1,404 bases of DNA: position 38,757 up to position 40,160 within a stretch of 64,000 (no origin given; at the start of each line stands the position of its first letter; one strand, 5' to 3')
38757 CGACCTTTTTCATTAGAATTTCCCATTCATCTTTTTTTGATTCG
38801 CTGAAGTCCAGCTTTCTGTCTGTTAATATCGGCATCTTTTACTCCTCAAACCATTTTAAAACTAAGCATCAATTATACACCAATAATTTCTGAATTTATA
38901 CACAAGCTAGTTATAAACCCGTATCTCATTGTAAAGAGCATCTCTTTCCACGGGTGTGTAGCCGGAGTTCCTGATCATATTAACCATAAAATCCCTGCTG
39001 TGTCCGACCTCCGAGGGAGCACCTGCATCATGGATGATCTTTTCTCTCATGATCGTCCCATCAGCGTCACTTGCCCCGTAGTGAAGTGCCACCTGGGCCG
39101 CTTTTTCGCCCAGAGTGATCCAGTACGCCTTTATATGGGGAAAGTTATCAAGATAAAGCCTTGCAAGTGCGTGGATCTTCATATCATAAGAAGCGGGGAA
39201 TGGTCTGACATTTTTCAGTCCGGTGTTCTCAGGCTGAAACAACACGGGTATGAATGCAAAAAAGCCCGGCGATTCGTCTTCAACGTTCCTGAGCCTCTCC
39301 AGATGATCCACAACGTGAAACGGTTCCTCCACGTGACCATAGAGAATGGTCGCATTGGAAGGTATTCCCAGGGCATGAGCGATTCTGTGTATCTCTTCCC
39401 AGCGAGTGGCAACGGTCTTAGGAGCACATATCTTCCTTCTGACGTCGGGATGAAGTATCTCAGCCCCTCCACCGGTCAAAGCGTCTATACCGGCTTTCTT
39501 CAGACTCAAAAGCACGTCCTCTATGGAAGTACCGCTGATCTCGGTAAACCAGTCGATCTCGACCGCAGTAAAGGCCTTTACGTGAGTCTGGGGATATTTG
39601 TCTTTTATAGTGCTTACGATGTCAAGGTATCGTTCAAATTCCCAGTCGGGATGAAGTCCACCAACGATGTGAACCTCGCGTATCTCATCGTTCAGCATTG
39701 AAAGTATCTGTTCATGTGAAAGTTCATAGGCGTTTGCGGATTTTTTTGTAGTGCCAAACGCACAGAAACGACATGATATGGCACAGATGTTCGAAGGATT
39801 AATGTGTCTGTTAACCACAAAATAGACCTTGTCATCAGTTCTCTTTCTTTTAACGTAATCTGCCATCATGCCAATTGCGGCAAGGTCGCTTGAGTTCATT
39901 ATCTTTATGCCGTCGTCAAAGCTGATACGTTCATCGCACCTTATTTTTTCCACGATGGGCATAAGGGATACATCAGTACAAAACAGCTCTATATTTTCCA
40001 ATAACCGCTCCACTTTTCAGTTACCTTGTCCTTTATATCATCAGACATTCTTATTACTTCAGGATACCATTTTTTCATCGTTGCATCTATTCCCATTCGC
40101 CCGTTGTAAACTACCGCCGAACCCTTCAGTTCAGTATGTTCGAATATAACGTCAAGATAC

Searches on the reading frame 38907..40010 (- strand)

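Call 72: search_protein_families(library=ncbifam, proteins=[window:38907-40010:-], max_evalue=1e-10)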
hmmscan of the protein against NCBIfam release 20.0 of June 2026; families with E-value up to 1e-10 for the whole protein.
window:38907-40010:- (367 aa): 9 families
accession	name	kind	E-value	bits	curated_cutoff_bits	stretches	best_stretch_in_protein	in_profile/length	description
TIGR03700.1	mena_SCO4494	equivalog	4.2e-132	440.3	434.55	1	19-363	1-351/351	aminofutalosine synthase MqnE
NF006276.0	PRK08444.1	equivalog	3.9e-111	371.5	560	1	18-366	2-353/353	aminofutalosine synthase MqnE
TIGR03699.1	menaquin_MqnC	equivalog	4.4e-103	344.7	428.1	1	27-362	1-341/342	cyclic dehypoxanthinyl futalosine synthase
TIGR00423.1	TIGR00423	subfamily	1.4e-100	336.6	260.25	1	62-363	1-310/310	CofH family radical SAM protein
TIGR03551.1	F420_cofH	equivalog_domain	1.7e-89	300.1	374.1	1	35-363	7-345/345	5-amino-6-(D-ribitylamino)uracil--L-tyrosine 4-hydroxyphenyl transferase CofH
NF005609.0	PRK07360.1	equivalog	4.9e-88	295.4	426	1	15-365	7-370/374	7,8-didemethyl-8-hydroxy-5-deazariboflavin synthase subunit CofH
NF006277.0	PRK08445.1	equivalog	3.9e-80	269.3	576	1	27-364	2-346/348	dehypoxanthine futalosine cyclase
NF006687.0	PRK09234.1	equivalog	3.4e-78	263.7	1018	1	39-363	504-837/849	bifunctional FO biosynthesis protein CofGH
NF004580.0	PRK05926.1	equivalog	2.3e-68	231.1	583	1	15-354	14-363/370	hypothetical protein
